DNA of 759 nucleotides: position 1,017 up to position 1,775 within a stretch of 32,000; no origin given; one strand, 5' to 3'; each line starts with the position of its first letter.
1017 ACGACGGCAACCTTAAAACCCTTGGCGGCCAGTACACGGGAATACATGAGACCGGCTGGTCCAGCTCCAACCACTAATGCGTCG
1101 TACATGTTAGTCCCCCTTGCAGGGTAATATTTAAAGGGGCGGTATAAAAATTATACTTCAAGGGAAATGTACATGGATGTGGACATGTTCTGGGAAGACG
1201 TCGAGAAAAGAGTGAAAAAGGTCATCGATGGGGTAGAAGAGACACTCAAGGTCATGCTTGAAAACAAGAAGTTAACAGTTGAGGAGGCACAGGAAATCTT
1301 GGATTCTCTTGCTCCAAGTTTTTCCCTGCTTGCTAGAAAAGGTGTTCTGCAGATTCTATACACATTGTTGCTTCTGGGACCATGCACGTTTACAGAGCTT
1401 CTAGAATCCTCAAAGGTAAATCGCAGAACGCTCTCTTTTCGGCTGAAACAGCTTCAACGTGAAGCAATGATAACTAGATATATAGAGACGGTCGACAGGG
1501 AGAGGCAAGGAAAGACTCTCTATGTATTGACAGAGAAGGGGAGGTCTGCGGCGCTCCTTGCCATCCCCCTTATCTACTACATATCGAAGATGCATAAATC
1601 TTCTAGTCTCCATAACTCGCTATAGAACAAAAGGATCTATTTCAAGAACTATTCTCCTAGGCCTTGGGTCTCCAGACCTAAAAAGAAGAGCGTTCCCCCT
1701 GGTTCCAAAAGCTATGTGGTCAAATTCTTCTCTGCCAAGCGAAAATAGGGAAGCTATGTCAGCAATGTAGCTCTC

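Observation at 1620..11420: Chromosomal conjugation-like cluster (VirB2/VirB6/VirB4-like plus VirB11-type ATPase, ParA-like, XPD-like helicase) in two divergent coupled operons: candidate undescribed Ced/Ted-class DNA-transfer machine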

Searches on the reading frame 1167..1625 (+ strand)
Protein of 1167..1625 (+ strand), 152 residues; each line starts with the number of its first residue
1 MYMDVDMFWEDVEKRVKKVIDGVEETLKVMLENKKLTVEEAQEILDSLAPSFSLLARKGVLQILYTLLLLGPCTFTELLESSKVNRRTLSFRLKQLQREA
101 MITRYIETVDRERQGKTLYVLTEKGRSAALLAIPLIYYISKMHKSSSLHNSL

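Call 98: search_protein_families(library=pfam, proteins=[window:1167-1625:+], max_evalue=0.0001)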
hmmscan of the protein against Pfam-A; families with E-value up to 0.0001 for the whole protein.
window:1167-1625:+ (152 aa): 2 families
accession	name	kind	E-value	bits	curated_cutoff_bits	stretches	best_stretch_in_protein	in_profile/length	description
PF01638.23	HxlR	-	8.5e-07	29.2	20.8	1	57-131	4-75/91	HxlR-like helix-turn-helix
PF01047.28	MarR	-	3.9e-05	23.9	24.6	1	62-111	7-56/59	MarR family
